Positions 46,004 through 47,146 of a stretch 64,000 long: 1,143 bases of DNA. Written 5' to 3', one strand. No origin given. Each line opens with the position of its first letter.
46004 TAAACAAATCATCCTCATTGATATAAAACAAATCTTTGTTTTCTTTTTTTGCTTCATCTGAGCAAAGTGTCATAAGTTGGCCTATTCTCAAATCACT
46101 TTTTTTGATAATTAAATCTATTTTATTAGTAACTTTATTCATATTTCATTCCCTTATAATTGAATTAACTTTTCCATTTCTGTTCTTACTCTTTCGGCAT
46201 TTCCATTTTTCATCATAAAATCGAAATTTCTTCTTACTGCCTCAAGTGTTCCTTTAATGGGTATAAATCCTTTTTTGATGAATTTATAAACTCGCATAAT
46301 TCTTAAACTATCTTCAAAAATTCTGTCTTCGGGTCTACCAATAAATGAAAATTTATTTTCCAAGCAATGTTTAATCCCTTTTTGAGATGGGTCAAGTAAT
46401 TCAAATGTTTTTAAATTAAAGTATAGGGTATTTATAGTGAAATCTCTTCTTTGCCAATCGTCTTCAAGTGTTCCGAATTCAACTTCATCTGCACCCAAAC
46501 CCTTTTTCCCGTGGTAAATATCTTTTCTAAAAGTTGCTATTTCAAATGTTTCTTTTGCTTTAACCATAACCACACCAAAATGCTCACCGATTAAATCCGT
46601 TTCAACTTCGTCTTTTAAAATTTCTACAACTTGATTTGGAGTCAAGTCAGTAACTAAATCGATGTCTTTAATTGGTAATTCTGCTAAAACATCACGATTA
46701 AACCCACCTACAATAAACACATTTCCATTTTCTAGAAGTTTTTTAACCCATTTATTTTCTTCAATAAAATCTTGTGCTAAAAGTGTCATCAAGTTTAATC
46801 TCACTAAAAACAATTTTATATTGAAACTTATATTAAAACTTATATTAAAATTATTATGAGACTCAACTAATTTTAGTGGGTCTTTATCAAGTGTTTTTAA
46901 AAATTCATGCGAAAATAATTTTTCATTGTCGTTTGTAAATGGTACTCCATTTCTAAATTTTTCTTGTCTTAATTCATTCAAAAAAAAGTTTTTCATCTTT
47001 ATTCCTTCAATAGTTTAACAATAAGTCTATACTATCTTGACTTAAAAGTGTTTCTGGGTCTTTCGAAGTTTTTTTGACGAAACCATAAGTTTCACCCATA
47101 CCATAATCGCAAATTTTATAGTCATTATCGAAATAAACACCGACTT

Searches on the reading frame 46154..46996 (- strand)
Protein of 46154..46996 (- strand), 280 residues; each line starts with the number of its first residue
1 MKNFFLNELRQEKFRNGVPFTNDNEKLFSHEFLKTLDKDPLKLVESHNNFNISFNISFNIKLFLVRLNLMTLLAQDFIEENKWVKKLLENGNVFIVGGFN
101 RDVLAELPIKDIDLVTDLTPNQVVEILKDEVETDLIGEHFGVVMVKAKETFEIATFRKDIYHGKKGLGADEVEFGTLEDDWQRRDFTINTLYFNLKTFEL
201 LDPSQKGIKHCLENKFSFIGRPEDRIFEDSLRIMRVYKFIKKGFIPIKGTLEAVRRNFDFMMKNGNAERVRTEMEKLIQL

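Call 17: search_protein_families(library=pfam, proteins=[window:46154-46996:-], max_evalue=0.001)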
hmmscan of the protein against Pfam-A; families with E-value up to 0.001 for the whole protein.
window:46154-46996:- (280 aa): 1 family
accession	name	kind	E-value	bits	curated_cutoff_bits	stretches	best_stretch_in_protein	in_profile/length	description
PF01743.26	PolyA_pol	-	2.8e-24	86.3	23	1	93-210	1-119/126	Poly A polymerase head domain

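Call 41: search_protein_families(library=phrogs, proteins=[window:46154-46996:-], max_evalue=0.001)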
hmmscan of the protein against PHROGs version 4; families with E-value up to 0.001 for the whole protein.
window:46154-46996:- (280 aa): 3 families
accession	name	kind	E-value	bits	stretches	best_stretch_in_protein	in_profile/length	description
phrog_2244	-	DNA, RNA and nucleotide metabolism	5.6e-33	116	1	92-278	4-184/392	tRNA nucleotidyltransferase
phrog_24229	-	DNA, RNA and nucleotide metabolism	1.7e-23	84.4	1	92-278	5-205/245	tRNA nucleotidyltransferase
phrog_1614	-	DNA, RNA and nucleotide metabolism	2.2e-05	25.3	1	88-128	32-73/268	nucleotidyltransferase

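Call 42: search_protein_families(library=pfam, proteins=[window:46154-46996:-], max_evalue=0.1)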
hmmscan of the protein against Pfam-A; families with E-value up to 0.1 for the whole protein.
window:46154-46996:- (280 aa): 2 families
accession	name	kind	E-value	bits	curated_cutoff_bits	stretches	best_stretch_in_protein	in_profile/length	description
PF01743.26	PolyA_pol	-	2.8e-24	86.3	23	1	93-210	1-119/126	Poly A polymerase head domain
PF12627.12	PolyA_pol_RNAbd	-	0.023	14.9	22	1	248-279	6-36/64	Probable RNA and SrmB- binding site of polymerase A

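Call 68: search_protein_families(library=ncbifam, proteins=[window:46154-46996:-], max_evalue=0.01)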
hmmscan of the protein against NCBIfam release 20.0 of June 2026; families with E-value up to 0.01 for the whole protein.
window:46154-46996:- (280 aa): 9 families
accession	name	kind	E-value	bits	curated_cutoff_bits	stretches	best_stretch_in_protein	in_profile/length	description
NF009814.0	PRK13299.1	equivalog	6.6e-32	111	290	1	77-279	6-205/396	CCA tRNA nucleotidyltransferase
TIGR01942.1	pcnB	subfamily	3.3e-27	95.4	305.65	1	87-278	25-216/425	polynucleotide adenylyltransferase PcnB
TIGR02692.1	tRNA_CCA_actino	equivalog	1e-25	90.4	438.8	1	92-278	29-218/466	CCA tRNA nucleotidyltransferase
NF008634.1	PRK11623.1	equivalog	6.9e-20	71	702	1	92-278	62-258/469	polynucleotide adenylyltransferase PcnB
NF008137.0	PRK10885.1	equivalog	2.4e-12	46.4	451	1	92-242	2-144/409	multifunctional CCA addition/repair protein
NF009813.0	PRK13298.1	equivalog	3.5e-12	45.9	606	1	93-241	3-143/417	tRNA CCA-pyrophosphorylase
NF009812.0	PRK13297.1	equivalog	7.6e-09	35.2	624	1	92-242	13-155/364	tRNA CCA-pyrophosphorylase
NF009811.0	PRK13296.1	equivalog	2.4e-08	33.2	469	1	93-239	3-141/360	CCA tRNA nucleotidyltransferase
NF041569.1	A-tRNAntase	equivalog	1.9e-06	26.5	1440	1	92-243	481-633/880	A-adding tRNA nucleotidyltransferase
